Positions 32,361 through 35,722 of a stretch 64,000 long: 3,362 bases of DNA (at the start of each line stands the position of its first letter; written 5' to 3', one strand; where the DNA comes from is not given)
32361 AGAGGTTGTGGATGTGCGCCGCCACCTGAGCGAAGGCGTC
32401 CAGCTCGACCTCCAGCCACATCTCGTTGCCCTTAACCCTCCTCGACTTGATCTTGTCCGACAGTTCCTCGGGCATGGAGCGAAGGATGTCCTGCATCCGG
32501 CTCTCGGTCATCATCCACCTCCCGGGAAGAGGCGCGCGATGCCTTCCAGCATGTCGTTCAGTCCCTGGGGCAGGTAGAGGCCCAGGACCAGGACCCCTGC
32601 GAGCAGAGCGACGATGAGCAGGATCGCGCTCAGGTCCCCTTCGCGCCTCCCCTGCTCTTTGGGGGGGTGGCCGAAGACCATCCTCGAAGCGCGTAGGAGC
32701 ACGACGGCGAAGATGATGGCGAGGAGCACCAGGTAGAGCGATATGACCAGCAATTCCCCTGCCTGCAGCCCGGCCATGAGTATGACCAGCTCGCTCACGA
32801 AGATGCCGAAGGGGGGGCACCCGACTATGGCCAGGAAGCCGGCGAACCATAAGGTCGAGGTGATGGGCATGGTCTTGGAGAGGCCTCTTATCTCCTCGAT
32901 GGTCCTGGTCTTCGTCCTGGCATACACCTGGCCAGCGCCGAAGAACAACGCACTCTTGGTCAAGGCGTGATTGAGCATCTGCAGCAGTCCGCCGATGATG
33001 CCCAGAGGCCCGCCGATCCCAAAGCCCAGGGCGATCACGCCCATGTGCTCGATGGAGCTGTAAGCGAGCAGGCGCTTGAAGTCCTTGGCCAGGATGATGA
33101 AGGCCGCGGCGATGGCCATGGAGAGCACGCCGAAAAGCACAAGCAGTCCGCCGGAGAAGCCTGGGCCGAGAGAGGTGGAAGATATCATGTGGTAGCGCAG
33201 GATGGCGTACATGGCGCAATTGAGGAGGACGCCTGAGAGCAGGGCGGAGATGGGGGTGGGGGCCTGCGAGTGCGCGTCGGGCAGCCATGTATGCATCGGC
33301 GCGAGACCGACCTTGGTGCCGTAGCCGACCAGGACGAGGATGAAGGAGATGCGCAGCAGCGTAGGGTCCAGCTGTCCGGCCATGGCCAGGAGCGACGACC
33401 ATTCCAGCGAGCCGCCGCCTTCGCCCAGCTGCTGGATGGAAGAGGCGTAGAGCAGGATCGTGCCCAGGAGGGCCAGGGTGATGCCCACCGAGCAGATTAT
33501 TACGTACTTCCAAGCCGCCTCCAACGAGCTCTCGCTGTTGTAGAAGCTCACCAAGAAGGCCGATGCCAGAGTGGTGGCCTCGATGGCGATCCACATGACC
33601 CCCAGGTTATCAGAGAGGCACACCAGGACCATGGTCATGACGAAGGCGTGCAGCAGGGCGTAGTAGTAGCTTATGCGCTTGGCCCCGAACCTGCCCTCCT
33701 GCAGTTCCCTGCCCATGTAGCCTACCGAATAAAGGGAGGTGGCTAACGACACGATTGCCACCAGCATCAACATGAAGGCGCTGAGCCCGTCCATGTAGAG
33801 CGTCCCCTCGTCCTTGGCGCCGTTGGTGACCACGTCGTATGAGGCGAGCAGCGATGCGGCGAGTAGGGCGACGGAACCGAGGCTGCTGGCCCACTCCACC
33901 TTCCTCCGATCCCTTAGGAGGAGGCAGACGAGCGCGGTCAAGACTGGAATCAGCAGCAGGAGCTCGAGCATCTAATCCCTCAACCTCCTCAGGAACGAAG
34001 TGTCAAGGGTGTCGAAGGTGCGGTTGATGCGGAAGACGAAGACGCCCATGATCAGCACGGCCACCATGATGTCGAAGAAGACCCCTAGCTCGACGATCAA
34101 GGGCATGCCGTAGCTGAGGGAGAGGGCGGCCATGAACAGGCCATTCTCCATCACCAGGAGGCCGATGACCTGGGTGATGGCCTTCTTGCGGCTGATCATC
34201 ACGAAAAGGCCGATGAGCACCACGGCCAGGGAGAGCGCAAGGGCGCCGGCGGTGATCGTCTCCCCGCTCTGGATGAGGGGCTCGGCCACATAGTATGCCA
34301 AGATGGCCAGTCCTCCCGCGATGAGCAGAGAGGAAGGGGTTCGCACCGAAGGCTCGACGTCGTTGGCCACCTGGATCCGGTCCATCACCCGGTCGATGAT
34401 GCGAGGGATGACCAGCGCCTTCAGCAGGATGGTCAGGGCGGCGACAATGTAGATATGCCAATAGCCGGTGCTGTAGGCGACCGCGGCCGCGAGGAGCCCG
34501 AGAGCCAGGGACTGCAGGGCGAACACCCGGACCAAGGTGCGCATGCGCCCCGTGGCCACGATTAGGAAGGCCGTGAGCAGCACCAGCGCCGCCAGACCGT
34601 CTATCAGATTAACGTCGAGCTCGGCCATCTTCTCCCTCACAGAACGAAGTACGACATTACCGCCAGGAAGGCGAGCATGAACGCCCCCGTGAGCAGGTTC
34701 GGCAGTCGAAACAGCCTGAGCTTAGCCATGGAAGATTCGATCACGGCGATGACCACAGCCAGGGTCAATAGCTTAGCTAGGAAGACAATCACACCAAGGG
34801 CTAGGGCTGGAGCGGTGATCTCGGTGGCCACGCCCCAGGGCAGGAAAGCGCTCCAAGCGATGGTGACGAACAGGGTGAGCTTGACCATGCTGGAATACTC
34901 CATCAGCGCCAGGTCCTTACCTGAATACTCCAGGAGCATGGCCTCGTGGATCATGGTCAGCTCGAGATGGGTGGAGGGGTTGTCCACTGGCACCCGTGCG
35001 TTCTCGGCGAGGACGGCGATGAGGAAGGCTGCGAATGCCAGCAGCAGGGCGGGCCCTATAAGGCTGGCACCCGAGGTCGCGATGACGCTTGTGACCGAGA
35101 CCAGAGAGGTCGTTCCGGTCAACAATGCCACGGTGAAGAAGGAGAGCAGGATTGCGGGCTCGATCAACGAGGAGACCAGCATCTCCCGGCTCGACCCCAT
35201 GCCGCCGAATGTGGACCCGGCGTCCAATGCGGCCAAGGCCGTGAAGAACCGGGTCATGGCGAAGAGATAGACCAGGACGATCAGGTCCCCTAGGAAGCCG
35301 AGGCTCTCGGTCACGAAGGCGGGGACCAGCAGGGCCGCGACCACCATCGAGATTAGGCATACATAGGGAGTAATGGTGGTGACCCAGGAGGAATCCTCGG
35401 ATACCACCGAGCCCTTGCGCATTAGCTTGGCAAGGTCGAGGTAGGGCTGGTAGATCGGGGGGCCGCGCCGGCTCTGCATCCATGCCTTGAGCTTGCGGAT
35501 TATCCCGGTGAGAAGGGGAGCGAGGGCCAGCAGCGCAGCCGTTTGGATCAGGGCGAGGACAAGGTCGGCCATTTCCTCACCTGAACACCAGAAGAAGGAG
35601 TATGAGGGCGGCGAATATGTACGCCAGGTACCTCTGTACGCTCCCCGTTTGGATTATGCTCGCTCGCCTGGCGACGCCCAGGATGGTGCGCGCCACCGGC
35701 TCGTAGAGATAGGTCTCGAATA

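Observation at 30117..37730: Minimal, tightly coupled Hyf-like operon (B-C-E-F-G-[H+I]) without formate dehydrogenase, hyfA/D/J/R or maturation genes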

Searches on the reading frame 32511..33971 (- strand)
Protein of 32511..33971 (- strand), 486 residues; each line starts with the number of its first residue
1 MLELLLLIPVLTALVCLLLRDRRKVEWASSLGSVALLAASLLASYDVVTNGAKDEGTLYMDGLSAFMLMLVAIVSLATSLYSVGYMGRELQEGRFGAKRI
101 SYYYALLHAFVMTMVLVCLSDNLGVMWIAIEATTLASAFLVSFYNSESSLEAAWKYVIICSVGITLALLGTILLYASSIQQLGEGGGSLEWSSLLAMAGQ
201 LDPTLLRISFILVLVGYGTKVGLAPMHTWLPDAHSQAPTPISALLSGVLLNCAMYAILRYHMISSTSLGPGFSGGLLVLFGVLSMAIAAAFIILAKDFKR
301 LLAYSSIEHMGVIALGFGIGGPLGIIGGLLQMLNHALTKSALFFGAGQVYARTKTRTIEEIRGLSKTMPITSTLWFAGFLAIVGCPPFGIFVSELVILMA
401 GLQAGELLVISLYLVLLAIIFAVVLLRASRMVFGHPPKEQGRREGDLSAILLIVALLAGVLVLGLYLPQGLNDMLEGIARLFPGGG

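Call 4: search_protein_families(library=pfam, proteins=[window:32511-33971:-])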
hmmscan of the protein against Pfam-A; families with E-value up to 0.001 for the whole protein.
window:32511-33971:- (486 aa): 2 families
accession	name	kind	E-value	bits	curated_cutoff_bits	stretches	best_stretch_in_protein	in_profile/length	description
PF00361.26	Proton_antipo_M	-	8.1e-57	193.1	21.5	1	120-415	1-289/294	NADH:quinone oxidoreductase/Mrp antiporter, TM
PF00662.26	Proton_antipo_N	-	1e-08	35.3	24.5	1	57-95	12-50/51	NADH-Ubiquinone oxidoreductase (complex I), chain 5 N-terminus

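Call 5: search_protein_families(library=ncbifam, proteins=[window:32511-33971:-])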
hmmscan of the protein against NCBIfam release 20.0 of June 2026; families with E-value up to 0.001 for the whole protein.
window:32511-33971:- (486 aa): 72 families (the best 25 are shown)
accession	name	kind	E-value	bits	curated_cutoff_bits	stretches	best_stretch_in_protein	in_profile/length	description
NF005044.0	PRK06458.1-4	equivalog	1.2e-152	509.4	610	1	2-478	7-490/531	hydrogenase 4 subunit F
NF005045.0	PRK06458.1-5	equivalog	5.6e-137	457.6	543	1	2-482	4-482/484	hydrogenase 4 subunit F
NF005043.0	PRK06458.1-3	equivalog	3.8e-128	428.5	533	1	4-481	11-481/483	hydrogenase 4 subunit F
NF005041.0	PRK06458.1-1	equivalog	3.4e-126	422.3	951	1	1-479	6-491/526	hydrogenase 4 subunit F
NF006427.0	PRK08676.1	equivalog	7.1e-92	308.8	511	1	10-478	11-479/486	hydrogenase membrane subunit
NF005042.0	PRK06458.1-2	equivalog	6.6e-80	269.4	437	1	4-465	7-437/439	hydrogenase 4 subunit F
NF005086.0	PRK06521.1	equivalog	1.4e-70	238.6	667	1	53-428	71-450/669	hydrogenase 4 subunit B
TIGR01972.1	NDH_I_M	subfamily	1.1e-63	215.6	263.8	1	2-469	1-469/486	NADH-quinone oxidoreductase subunit M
NF006241.0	PRK08377.1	equivalog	3.2e-60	204.5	645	1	58-469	74-464/494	NADH dehydrogenase subunit N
NF005097.0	PRK06525.1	equivalog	3e-59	201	430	1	6-454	9-460/480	hydrogenase 4 subunit D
NF006418.0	PRK08667.1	equivalog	1.7e-57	195.3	794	1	10-425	14-431/644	hydrogenase membrane subunit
NF006240.0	PRK08376.1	subfamily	2.1e-54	185.3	662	1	60-475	88-500/521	putative monovalent cation/H+ antiporter subunit D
TIGR01770.1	NDH_I_N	subfamily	1.1e-49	169.7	332.6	1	5-466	10-467/472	NADH-quinone oxidoreductase subunit NuoN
NF004920.0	PRK06277.1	equivalog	1.2e-49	169.4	578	1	2-466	4-460/478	energy conserving hydrogenase EhbF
NF006419.0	PRK08668.1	equivalog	1.2e-48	166.3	617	1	2-464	4-464/613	NADH dehydrogenase subunit M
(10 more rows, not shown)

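Call 59: search_solved_structures(query=window:32511-33971:-, show_alignments=2, max_evalue=1e-30)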
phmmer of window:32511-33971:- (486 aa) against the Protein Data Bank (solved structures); distinct sequences matched with E-value up to 1e-30: 3.
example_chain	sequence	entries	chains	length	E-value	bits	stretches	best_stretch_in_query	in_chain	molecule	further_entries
6cfw_H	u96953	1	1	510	9.6e-41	143.6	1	60-473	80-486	Monovalent cation/H+ antiporter subunit D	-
6u8y_H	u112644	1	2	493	7.2e-40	140.7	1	58-467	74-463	NADH dehydrogenase subunit N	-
6hum_D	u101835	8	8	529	3.2e-32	115.5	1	102-469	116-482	NAD(P)H-quinone oxidoreductase chain 4 1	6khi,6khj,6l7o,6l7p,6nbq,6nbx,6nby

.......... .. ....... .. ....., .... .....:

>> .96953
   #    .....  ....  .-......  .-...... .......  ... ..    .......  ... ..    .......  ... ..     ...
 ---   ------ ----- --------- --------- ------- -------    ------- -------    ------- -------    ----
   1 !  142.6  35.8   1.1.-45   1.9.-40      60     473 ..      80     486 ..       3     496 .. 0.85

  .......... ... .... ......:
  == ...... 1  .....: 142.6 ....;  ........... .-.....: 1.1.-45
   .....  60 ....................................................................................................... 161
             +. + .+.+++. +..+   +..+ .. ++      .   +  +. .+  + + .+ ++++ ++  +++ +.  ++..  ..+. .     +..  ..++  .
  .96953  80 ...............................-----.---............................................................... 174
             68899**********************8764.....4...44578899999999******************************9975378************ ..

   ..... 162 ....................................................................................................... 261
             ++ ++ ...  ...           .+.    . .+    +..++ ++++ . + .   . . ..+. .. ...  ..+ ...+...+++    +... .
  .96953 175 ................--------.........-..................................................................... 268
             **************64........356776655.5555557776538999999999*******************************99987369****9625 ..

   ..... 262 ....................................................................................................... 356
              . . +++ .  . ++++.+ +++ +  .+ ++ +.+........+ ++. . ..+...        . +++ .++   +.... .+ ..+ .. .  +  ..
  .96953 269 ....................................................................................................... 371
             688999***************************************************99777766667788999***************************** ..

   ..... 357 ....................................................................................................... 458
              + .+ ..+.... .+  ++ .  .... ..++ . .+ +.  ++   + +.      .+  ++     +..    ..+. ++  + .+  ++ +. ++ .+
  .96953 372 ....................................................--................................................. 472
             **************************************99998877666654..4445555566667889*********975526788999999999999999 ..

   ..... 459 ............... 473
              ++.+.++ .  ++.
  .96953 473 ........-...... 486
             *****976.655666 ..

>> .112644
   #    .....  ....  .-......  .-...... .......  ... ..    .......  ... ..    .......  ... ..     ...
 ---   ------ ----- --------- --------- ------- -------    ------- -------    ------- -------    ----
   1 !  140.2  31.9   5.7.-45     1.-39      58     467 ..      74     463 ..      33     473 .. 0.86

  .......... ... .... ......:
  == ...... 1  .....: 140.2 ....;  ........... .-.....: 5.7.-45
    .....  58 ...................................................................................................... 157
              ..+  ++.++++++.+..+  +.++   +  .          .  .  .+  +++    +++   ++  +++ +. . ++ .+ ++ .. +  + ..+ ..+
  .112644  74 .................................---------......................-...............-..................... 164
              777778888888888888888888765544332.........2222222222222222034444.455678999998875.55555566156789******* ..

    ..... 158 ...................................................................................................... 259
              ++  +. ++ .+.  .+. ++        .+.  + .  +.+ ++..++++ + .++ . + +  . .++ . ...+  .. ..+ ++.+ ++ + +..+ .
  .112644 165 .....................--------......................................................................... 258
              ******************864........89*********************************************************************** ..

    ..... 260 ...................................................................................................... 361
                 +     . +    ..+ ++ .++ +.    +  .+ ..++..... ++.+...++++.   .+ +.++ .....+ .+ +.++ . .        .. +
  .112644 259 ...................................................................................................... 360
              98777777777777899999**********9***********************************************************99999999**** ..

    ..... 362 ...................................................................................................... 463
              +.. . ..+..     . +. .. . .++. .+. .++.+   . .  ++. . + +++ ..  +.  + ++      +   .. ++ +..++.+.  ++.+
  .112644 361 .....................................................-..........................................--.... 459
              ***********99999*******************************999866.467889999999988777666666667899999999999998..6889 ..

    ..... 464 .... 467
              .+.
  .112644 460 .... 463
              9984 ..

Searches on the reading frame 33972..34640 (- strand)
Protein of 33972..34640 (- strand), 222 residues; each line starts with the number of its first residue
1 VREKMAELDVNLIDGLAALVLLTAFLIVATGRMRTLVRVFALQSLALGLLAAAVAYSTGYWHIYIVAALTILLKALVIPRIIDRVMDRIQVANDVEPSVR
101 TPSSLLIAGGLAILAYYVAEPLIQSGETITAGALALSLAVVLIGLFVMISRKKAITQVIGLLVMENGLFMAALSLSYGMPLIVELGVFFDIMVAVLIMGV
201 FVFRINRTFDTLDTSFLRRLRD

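Call 4: search_protein_families(library=pfam, proteins=[window:33972-34640:-])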
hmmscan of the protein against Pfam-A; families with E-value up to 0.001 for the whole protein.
window:33972-34640:- (222 aa): 1 family
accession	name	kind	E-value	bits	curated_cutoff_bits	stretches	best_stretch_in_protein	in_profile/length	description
PF00420.29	Oxidored_q2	-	3.8e-07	30.2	26.1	1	134-221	3-94/95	NADH-ubiquinone/plastoquinone oxidoreductase chain 4L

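Call 5: search_protein_families(library=ncbifam, proteins=[window:33972-34640:-])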
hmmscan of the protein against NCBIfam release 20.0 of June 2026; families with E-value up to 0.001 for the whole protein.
window:33972-34640:- (222 aa): 1 family
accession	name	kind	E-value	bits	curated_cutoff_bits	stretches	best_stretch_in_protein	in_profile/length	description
NF008556.0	PRK11492.1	equivalog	4.4e-33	115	136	1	10-221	4-215/216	hydrogenase 4 membrane subunit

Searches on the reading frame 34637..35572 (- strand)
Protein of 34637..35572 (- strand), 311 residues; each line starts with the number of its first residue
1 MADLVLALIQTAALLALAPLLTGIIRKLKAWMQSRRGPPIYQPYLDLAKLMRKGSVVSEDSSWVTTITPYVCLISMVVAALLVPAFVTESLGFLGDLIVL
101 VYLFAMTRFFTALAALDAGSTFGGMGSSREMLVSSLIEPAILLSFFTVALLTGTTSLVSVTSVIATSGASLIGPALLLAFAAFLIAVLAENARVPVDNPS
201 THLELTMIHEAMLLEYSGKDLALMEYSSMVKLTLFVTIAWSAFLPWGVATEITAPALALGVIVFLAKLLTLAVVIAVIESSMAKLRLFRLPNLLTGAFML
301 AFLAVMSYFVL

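Call 4: search_protein_families(library=pfam, proteins=[window:34637-35572:-])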
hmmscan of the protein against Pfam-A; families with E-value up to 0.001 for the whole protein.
window:34637-35572:- (311 aa): 1 family
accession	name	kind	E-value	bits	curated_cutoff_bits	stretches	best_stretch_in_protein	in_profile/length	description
PF00146.26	NADHdh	-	1.6e-42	146.4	27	1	8-305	5-293/298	NADH dehydrogenase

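Call 5: search_protein_families(library=ncbifam, proteins=[window:34637-35572:-])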
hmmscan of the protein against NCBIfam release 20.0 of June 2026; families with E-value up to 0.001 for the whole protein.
window:34637-35572:- (311 aa): 1 family
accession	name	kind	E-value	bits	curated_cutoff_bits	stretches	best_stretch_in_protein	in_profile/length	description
NF004741.0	PRK06076.1-2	equivalog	2.1e-16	60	305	1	7-293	23-313/337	NADH-quinone oxidoreductase subunit NuoH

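Call 57: search_solved_structures(query=window:34637-35572:-, show_alignments=3, max_evalue=0.00001)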
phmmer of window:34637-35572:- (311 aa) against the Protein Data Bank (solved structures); distinct sequences matched with E-value up to 0.00001: 3.
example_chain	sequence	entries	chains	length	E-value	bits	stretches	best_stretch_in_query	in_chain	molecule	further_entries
7z0s_D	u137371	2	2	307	6.1e-51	177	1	5-308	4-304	Formate hydrogenlyase subunit 4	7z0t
6cfw_M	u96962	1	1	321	9.5e-21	78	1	16-295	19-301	Mbh13 NADH dehydrogenase subunit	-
6u8y_M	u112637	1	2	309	8.1e-16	61.8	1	19-278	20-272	NADH dehydrogenase subunit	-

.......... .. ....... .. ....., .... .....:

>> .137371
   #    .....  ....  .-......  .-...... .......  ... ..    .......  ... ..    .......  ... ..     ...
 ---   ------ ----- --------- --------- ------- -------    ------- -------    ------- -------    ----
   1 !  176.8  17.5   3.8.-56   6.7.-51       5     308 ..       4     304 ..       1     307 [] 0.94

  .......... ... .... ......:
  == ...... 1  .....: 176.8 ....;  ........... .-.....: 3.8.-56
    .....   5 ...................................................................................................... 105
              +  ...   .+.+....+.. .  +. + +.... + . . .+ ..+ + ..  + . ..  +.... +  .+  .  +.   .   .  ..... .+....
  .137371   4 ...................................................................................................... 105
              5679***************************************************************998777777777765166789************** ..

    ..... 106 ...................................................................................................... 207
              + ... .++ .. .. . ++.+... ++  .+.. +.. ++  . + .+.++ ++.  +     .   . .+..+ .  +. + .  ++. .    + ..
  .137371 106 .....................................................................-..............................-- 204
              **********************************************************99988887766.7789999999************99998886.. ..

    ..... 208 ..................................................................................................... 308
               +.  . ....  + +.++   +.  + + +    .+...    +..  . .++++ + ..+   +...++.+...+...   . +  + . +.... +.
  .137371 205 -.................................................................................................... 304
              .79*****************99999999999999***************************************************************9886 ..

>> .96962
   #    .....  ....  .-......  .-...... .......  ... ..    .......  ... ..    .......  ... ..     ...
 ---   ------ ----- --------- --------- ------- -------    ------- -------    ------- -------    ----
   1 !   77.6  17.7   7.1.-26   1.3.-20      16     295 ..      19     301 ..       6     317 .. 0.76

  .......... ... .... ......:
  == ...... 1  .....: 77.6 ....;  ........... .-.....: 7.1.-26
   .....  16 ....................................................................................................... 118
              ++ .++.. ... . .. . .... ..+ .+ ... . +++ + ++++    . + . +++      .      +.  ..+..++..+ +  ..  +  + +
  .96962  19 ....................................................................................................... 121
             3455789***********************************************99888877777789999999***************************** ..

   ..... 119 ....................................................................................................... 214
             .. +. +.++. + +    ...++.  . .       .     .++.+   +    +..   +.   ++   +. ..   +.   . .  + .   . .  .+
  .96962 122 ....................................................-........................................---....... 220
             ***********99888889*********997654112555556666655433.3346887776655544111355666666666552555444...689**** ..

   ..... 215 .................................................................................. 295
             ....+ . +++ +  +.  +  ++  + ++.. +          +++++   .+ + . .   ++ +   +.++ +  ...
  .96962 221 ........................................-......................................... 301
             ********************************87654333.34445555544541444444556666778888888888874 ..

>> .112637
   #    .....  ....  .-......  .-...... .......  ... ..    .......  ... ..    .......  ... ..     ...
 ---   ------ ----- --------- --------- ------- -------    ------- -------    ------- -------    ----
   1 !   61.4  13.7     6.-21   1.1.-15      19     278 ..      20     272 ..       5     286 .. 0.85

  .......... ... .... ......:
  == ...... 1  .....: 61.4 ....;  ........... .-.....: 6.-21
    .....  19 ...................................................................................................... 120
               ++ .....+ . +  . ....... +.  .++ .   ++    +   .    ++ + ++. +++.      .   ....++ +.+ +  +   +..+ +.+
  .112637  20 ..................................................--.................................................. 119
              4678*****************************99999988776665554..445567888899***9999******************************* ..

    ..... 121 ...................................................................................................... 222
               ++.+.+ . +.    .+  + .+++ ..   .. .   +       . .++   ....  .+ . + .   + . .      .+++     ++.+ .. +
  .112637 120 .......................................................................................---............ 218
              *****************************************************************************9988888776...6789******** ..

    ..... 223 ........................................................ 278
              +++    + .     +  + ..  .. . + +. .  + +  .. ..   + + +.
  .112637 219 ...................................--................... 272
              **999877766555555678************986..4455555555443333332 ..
